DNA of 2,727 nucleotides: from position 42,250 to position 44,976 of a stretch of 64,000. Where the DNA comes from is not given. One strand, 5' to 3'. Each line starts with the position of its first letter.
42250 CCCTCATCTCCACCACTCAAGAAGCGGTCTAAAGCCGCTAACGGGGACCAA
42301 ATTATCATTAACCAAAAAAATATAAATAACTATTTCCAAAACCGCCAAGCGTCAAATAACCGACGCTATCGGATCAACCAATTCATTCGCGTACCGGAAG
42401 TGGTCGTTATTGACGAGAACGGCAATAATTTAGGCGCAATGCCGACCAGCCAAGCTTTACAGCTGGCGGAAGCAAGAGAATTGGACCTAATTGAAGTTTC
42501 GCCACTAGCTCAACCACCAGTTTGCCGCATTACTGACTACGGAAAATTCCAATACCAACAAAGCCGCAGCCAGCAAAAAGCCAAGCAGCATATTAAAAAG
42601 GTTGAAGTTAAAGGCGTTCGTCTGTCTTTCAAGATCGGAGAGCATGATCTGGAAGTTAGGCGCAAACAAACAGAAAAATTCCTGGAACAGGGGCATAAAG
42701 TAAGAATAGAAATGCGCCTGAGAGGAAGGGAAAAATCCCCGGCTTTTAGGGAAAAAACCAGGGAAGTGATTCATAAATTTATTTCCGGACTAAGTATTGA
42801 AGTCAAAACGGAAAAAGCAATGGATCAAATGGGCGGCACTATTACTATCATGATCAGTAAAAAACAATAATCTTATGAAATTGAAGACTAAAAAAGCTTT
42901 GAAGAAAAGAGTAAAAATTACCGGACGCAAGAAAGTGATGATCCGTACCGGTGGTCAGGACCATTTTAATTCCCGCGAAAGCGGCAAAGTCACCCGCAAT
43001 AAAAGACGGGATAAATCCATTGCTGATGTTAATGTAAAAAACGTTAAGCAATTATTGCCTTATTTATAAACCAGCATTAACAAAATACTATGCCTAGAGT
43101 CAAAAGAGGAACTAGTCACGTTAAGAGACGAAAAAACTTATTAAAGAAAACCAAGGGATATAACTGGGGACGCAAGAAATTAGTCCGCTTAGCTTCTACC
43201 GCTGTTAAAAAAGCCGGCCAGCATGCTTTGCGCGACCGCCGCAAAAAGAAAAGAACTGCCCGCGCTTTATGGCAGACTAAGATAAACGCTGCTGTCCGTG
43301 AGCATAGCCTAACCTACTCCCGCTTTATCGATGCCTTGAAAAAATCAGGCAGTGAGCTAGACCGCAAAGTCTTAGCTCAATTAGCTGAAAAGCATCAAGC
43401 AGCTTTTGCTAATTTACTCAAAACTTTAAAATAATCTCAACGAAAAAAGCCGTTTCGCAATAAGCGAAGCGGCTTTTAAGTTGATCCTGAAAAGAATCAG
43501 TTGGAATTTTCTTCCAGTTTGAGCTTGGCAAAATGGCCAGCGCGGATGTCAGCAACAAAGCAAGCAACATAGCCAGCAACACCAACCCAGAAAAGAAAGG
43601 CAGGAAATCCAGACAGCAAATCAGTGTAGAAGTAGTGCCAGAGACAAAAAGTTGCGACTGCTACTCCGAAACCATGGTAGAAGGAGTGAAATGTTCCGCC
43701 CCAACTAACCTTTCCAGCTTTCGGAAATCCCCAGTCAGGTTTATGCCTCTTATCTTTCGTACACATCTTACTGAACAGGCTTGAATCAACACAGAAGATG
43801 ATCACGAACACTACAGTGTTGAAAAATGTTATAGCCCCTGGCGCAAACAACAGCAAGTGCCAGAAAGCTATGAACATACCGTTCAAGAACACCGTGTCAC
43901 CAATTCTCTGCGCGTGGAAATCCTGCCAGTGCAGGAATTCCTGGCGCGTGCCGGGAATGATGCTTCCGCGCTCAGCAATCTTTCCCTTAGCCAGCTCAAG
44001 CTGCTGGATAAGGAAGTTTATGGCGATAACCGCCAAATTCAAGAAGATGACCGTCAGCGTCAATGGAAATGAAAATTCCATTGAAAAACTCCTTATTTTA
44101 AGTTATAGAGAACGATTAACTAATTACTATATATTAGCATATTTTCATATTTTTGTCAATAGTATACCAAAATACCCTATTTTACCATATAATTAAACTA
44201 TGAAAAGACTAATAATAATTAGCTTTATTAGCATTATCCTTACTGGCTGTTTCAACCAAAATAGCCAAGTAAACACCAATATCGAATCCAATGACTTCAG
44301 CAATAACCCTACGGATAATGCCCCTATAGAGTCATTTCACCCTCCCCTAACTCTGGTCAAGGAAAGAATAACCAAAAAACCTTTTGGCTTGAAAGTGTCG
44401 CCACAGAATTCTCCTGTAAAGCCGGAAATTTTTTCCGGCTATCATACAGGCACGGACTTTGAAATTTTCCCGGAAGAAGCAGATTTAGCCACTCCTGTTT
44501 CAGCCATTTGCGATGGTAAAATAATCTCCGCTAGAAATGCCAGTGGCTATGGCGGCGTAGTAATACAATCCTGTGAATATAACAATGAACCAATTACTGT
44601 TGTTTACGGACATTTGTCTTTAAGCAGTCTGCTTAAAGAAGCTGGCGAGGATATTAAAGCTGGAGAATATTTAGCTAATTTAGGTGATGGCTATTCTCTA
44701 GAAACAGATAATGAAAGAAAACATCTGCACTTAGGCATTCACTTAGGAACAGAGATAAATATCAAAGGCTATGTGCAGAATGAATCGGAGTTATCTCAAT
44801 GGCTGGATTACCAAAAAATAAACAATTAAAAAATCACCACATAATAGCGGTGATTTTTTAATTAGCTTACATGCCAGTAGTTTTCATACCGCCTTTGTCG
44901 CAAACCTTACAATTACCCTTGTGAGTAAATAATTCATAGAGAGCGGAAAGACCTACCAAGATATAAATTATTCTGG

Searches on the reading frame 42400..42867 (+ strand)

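Call 90: search_protein_families(library=pfam, proteins=[window:42400-42867:+], max_evalue=0.00001)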
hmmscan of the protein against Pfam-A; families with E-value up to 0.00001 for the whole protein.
window:42400-42867:+ (156 aa): 2 families
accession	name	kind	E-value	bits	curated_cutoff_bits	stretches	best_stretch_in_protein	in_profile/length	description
PF05198.21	IF3_N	-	1.9e-24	86.1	26.9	1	3-61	12-70/70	Translation initiation factor IF-3, N-terminal domain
PF00707.27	IF3_C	-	2.1e-18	66.5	34.8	1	68-155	1-86/86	Translation initiation factor IF-3, C-terminal domain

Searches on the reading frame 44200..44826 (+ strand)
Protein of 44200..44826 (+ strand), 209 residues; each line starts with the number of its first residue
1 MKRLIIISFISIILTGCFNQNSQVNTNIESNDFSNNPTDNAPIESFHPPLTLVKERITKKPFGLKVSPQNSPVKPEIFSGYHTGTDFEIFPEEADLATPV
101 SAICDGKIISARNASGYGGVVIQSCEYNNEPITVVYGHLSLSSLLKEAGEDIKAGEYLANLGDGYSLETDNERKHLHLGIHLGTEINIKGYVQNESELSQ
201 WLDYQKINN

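Call 90: search_protein_families(library=pfam, proteins=[window:44200-44826:+], max_evalue=0.00001)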
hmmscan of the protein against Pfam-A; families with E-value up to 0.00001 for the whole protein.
window:44200-44826:+ (209 aa): 1 family
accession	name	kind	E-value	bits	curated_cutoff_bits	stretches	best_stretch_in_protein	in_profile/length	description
PF01551.29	Peptidase_M23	-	1.8e-12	47.7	28.7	1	81-182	2-89/96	Peptidase family M23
